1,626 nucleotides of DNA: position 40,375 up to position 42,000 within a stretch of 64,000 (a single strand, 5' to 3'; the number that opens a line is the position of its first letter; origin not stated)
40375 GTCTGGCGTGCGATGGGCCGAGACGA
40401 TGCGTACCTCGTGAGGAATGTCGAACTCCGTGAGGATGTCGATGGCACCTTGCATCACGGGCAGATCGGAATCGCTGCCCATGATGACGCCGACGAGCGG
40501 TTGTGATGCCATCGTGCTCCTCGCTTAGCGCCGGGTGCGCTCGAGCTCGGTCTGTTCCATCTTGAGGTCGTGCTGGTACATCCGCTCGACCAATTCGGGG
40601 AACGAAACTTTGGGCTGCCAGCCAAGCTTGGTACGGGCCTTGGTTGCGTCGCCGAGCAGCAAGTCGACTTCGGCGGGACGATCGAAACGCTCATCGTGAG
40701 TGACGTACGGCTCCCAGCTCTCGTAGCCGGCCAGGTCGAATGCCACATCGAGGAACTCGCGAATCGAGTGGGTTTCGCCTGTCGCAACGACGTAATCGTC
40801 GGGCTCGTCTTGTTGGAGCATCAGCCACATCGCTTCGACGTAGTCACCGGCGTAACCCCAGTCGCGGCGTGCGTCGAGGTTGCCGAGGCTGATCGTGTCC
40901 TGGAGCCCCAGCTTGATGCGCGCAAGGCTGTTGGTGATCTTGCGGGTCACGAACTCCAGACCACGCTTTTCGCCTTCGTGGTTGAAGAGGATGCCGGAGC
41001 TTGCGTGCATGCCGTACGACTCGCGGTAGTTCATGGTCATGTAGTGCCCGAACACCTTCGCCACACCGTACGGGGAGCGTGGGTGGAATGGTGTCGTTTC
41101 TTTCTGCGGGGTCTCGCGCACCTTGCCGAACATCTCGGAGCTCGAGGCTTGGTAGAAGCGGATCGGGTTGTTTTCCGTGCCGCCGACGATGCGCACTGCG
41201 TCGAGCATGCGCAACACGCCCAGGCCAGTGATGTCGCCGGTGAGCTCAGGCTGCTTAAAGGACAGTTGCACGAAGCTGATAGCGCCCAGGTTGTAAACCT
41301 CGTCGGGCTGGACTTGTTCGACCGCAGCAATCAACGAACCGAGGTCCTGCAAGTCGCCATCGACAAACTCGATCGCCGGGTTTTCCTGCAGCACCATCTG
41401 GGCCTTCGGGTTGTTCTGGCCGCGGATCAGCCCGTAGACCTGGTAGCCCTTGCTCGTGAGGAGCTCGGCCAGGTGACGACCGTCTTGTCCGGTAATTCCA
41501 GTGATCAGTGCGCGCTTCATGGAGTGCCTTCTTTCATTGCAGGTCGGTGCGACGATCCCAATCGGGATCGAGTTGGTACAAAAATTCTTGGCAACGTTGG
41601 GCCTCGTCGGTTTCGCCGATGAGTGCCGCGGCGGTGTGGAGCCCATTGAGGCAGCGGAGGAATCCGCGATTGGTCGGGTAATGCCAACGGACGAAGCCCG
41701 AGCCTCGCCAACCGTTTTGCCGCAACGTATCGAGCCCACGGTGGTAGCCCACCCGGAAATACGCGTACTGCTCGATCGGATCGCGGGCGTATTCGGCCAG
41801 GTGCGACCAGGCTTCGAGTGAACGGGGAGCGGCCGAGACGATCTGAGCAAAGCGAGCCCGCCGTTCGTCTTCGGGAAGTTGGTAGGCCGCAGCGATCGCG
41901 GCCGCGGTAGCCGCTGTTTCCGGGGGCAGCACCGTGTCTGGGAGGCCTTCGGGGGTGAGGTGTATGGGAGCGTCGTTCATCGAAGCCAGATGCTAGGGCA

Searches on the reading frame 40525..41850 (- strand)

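Call 55: search_protein_families(library=pfam, proteins=[window:40525-41850:-], max_evalue=0.00001)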
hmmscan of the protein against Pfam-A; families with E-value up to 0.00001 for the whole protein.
window:40525-41850:- (441 aa): 4 families
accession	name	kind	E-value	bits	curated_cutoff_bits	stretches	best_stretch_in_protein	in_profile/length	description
PF16363.11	GDP_Man_Dehyd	-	1.7e-128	429.2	27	1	115-424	1-332/332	GDP-mannose 4,6 dehydratase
PF01370.27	Epimerase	-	1.2e-65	221.7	20.9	1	114-356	1-240/240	NAD dependent epimerase/dehydratase family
PF04321.23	RmlD_sub_bind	-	1e-07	31.8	27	1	113-274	2-138/287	RmlD substrate binding domain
PF05368.20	NmrA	-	4.2e-07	30.3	27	1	112-181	3-71/298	NmrA-like family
